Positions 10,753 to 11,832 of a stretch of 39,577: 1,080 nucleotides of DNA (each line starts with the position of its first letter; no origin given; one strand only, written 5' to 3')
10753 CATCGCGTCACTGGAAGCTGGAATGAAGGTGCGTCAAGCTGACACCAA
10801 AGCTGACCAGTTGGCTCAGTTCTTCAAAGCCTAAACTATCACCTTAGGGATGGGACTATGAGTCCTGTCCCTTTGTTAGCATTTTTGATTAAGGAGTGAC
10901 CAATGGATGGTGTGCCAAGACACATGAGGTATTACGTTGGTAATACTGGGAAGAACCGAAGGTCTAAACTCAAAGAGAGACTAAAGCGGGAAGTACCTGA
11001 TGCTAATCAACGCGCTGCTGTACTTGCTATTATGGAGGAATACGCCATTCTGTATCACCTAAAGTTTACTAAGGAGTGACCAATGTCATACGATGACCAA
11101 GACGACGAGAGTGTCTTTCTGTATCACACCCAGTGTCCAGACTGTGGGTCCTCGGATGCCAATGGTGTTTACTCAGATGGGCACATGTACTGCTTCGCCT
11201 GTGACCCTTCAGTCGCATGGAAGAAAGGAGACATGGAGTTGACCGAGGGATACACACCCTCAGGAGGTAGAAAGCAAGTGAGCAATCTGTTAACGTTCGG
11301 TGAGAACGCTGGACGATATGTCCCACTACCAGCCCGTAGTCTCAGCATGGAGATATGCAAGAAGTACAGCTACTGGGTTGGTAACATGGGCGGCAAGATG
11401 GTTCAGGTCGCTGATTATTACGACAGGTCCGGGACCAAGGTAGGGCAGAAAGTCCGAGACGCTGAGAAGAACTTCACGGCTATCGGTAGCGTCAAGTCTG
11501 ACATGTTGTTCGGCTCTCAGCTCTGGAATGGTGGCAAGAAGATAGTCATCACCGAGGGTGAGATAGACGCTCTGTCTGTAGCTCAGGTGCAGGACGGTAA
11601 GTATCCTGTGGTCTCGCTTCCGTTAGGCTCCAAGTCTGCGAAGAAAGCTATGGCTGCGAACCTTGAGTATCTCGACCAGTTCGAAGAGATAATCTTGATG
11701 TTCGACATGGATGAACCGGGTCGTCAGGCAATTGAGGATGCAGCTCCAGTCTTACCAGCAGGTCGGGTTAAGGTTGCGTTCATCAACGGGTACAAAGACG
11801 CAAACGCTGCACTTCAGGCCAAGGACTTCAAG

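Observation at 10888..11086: Identical 16-bp translation-initiation string duplicated around a 58-aa ORF before gene 4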

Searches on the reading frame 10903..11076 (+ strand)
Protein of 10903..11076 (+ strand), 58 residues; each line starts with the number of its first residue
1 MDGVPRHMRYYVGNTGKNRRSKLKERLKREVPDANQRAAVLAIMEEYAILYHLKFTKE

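Call 12: search_dna_similar(query=window:10903-11076:+, collection=phages, mode=protein, max_evalue=1, max_rows=60)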
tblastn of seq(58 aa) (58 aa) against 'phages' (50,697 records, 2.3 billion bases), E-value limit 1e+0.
Records with a match: 1; places in all: 1; records where one place covers at least 80% of the query: 1.
Best place of each record, by identity: >=99% 1.
By first word of the organism name: Escherichia 1.
By host as written in the record: Escherichia coli EC762 1.
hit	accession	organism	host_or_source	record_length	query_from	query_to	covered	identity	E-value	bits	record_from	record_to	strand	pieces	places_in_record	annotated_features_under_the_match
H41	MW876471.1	Escherichia phage P762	Escherichia coli EC762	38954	1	58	100%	100.0%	6e-22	92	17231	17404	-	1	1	hypothetical protein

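Call 13: search_protein_families(library=phrogs, proteins=[window:10903-11076:+], max_evalue=1)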
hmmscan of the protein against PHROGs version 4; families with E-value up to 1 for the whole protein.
seq(58 aa): 2 families
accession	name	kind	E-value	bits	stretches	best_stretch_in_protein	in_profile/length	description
phrog_5180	-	unknown function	0.05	14.6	1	8-31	12-35/69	-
phrog_16073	-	unknown function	0.12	13.3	1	31-46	20-35/41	-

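Call 14: find_homologous_proteins(query=window:10903-11076:+, max_evalue=0.1)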
Query seq(58 aa) (58 aa): 11 proteins with E <= 0.1 among 11 candidates.
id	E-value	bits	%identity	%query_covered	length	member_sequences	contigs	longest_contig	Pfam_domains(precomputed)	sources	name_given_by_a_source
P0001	6.8e-31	122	100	100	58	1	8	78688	-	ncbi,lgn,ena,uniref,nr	ncbi:hypothetical protein [Escherichia phage P762]|uniref:Uncharacterized protein n=1 Tax=Escherichi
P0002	5.1e-30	119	98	100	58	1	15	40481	-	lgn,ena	-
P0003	1.5e-25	105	88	100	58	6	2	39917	-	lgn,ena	-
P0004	1.8e-25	105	88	100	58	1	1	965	-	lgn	-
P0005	2.4e-25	104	86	100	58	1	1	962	-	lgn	-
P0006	3.4e-25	104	86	100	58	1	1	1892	-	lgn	-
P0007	6.7e-25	103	84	100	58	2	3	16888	-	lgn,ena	-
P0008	1.9e-24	101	84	100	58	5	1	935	-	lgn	-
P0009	7.8e-22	93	79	100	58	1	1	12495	-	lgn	-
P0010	1.3e-21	93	74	100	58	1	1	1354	-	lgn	-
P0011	1.1e-20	90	78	100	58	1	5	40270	-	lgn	-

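Call 16: find_encoding_contigs(protein=P0011, flank=2500, max_places=3)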
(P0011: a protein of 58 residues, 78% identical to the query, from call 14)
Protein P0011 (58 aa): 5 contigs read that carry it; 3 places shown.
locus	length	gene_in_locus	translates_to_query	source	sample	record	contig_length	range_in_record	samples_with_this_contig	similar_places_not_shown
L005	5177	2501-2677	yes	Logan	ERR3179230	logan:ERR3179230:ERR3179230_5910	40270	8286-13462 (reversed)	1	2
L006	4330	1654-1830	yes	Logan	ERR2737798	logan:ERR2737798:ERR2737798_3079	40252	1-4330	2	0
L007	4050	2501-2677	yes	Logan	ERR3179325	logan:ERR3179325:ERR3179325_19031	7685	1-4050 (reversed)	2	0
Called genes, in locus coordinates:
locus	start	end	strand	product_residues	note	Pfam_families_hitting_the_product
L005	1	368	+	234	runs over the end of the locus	PF21265:SBB_T7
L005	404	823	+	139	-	PF05367:Phage_endo_I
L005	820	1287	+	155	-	-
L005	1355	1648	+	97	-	PF13392:HNH_3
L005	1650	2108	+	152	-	PF01510:Amidase_2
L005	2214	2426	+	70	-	-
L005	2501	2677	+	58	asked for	-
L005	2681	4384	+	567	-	PF21268:Helic-prim_T7_N, PF01751:Toprim (weak), PF13155:Toprim_2, PF13481:AAA_25, PF03796:DnaB_C, PF06745:ATPase (weak)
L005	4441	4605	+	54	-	-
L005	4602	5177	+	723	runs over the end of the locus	PF00476:DNA_pol_A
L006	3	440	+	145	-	?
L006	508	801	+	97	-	PF13392:HNH_3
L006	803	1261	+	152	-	PF01510:Amidase_2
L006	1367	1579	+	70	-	-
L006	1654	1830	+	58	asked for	-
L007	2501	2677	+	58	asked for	-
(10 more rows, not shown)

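Call 17: find_encoding_contigs(protein=P0009, flank=2500, max_places=2)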
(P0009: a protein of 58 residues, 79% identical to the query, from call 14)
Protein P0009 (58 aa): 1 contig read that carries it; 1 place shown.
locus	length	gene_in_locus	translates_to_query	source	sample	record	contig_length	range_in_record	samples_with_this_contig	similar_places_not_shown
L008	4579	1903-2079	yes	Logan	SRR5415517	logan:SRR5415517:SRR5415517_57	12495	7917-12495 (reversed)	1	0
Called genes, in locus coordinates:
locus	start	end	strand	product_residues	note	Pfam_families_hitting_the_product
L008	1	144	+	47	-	?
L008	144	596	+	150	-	PF05367:Phage_endo_I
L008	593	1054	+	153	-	-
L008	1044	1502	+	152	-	PF01510:Amidase_2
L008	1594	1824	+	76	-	-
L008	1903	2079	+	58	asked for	-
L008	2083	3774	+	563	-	PF21268:Helic-prim_T7_N, PF01751:Toprim (weak), PF13155:Toprim_2, PF13662:Toprim_4 (faint), PF13481:AAA_25 (weak), PF03796:DnaB_C, PF06745:ATPase (faint)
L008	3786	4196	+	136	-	-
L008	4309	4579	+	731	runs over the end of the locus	PF00476:DNA_pol_A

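Call 18: find_encoding_contigs(protein=P0003, flank=2500, max_places=2)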
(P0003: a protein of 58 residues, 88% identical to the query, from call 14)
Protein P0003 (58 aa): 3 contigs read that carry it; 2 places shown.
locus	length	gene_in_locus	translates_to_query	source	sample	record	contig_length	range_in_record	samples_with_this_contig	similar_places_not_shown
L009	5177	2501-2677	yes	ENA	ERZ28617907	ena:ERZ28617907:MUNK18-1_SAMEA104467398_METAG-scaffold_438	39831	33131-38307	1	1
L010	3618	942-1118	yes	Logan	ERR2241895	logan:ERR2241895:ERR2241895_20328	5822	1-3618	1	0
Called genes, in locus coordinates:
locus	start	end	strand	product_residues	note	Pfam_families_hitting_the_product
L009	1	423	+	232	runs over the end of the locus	PF21265:SBB_T7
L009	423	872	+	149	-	PF13392:HNH_3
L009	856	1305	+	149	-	PF05367:Phage_endo_I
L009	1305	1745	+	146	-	-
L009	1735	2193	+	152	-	PF01510:Amidase_2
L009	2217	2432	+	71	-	-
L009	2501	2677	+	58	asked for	-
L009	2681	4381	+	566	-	PF21268:Helic-prim_T7_N, PF01751:Toprim (weak), PF13155:Toprim_2, PF13481:AAA_25 (weak), PF03796:DnaB_C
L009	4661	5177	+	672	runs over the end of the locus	PF00476:DNA_pol_A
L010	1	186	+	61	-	?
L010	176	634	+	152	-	PF01510:Amidase_2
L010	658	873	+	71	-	-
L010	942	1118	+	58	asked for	-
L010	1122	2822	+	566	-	PF21268:Helic-prim_T7_N, PF01751:Toprim (weak), PF13155:Toprim_2, PF13481:AAA_25 (weak), PF03796:DnaB_C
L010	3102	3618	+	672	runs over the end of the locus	PF00476:DNA_pol_A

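Call 19: find_encoding_contigs(protein=P0007, flank=2500, max_places=2)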
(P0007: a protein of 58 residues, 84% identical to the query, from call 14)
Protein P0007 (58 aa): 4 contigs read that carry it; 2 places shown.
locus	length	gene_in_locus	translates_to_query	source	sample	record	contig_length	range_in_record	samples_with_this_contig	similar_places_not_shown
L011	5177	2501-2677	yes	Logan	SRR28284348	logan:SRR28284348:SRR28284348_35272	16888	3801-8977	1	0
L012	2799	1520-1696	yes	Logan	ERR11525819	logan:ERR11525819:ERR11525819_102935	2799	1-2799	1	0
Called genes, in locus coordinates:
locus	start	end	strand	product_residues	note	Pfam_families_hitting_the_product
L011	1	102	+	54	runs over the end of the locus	PF16857:RNA_pol_inhib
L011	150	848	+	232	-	PF21265:SBB_T7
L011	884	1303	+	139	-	PF05367:Phage_endo_I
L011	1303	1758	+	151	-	-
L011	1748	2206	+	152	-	PF01510:Amidase_2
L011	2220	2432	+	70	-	-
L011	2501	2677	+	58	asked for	-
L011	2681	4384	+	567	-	PF21268:Helic-prim_T7_N, PF01751:Toprim (weak), PF13155:Toprim_2, PF13662:Toprim_4 (faint), PF13481:AAA_25 (weak), PF03796:DnaB_C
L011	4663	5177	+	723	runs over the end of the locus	PF00476:DNA_pol_A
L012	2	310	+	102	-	?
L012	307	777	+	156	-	-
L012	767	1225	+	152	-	PF01510:Amidase_2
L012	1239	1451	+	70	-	-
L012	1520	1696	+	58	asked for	-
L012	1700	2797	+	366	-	?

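Call 35: search_protein_representatives(protein=window:10903-11076:+)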
Query: 58 residues. Proteins with E-value up to 0.001 (for the whole library): 4; up to 1e-10: 2; up to 1e-30: 0. The best 4 are listed.
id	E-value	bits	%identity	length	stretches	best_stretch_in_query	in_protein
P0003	4.8e-26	104.8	88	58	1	1-58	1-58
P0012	1.3e-14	69.1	62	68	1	1-55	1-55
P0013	1.4e-08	50.3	23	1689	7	13-45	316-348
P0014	1.1e-05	41.3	32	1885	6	5-46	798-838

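Call 39: find_encoding_contigs(protein=P0012, flank=2500, max_places=3)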
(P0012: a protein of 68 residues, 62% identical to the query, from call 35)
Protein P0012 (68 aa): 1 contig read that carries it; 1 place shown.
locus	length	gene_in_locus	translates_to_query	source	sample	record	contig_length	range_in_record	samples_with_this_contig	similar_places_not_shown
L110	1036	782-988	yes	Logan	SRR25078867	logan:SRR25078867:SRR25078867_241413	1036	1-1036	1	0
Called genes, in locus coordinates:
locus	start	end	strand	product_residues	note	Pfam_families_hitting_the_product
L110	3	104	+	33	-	?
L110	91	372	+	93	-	-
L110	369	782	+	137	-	-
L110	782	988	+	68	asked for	-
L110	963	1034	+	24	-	?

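Call 51: predict_structure(alignment_id=A2)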
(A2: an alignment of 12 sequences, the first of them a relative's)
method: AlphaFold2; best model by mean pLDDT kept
length: 58 residues; sequences in the alignment: 12
mean_pLDDT: 76.5   pTM: 0.50
mean pLDDT of the five models: 76.5, 74.0, 73.6, 71.5, 66.6
residues with pLDDT >= 90: 13; 70-90: 25; 50-70: 17; < 50: 3
segments of 3 or more residues with pLDDT < 50: none
pLDDT, mean of each block of 10 residues (from residue 1): 59 73 90 92 80 63
secondary structure, 60 per line:
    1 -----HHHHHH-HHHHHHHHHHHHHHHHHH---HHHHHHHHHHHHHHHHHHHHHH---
elements in order: H6-11 H13-30 H34-55

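Call 52: search_protein_families(library=pfam, proteins=[P0001, P0012], max_evalue=1)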
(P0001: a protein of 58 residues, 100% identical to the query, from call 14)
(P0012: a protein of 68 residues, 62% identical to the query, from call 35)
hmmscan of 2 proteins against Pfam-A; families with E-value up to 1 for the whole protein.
P0001 (58 aa): 1 family
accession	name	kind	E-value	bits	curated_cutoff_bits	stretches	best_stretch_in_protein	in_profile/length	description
PF16095.11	COR-A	-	0.054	13.8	35.3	1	13-55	89-131/143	C-terminal of Roc, COR-A domain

P0012 (68 aa): 0 families

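Call 53: search_solved_structures(query=A2, max_evalue=10)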
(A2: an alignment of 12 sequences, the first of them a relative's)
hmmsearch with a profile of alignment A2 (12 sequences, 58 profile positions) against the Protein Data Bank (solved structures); distinct sequences matched with E-value up to 10: 2.
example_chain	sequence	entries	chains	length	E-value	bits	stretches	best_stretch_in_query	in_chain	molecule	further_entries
7tsx_A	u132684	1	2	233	2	11.7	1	13-38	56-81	Cap2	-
7tsq_A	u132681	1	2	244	2.1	11.6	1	13-38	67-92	Cap2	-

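Call 62: fold_search(model_id=the predicted structure, library=viral)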
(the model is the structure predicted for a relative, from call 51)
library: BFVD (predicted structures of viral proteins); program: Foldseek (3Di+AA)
matches with E <= 10: 7; with E <= 0.001: 0
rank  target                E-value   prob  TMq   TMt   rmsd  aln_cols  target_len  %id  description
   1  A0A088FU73            2.4e+00  0.18  0.44  0.42   3.9        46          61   28  (no name in the UniProt tables at hand)
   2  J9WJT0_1              5.3e+00  0.14  0.48  0.04   4.9        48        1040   19  p1a [Citrus tristeza virus]
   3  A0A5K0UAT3            6.6e+00  0.14  0.48  0.06   4.5        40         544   22  D5-like helicase-primase [Yasminevirus sp. GU-2018]
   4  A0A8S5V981            6.6e+00  0.12  0.34  0.37   5.1        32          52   25  Portal protein [Siphoviridae sp. ct2D011]
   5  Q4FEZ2                7.6e+00  0.11  0.49  0.14   5.0        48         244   19  p349 (Fragment) [Citrus tristeza virus]
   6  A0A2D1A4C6            7.6e+00  0.08  0.48  0.43   7.9        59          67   14  FERM domain-containing protein [Rhodococcus phage Trina]
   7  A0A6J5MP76            9.5e+00  0.16  0.40  0.49   0.7        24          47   33  Uncharacterized protein [uncultured Caudovirales phage]

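Call 85: fold_search(model_id=the predicted structure, library=pdb)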
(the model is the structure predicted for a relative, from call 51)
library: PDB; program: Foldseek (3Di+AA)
matches with E <= 10: 0; with E <= 0.001: 0
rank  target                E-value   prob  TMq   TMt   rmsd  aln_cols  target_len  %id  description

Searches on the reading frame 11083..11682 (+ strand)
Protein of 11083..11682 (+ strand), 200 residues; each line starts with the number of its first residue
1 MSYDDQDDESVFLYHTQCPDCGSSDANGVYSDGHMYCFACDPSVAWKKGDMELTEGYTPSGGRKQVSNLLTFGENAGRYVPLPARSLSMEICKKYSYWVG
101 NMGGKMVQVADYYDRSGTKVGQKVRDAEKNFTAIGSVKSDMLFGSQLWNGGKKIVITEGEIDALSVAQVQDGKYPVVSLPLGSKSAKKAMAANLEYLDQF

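Call 34: find_related_loci(query=window:11083-11682:+, collection=viral_contigs, flank=1500)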
Query window:11083-11682:+ (200 aa) in viral_contigs; peptide patterns used: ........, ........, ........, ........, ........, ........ (x = any residue, [..] = any of these).
47 stretches matched a pattern; 44 encode a relative of the query (tblastn E <= 1e-3); 43 distinct loci.
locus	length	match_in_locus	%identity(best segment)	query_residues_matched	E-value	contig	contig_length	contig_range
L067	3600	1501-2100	100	1-200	3e-139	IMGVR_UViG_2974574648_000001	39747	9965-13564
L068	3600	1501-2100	100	1-200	3e-139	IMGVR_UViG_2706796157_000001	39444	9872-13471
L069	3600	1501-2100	100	1-200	3e-139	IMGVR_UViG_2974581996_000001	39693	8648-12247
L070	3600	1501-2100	100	1-200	7e-139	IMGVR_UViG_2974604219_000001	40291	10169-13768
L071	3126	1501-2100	99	1-200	2e-140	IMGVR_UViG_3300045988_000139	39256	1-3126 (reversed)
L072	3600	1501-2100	99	1-200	6e-138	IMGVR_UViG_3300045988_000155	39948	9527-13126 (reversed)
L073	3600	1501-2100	99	1-200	4e-138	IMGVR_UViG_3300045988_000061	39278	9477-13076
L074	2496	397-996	99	1-200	5e-141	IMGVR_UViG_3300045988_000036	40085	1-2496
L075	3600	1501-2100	99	1-200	2e-136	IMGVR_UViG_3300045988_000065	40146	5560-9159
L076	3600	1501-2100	98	1-200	1e-135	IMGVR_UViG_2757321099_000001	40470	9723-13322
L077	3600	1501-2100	96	1-200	6e-133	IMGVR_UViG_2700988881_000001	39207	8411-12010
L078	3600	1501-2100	95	1-200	4e-126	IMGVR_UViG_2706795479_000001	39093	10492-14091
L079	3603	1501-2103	90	1-200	4e-125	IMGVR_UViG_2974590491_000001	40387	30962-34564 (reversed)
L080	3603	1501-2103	89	1-200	1e-124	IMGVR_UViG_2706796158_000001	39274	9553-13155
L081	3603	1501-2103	89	1-200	1e-124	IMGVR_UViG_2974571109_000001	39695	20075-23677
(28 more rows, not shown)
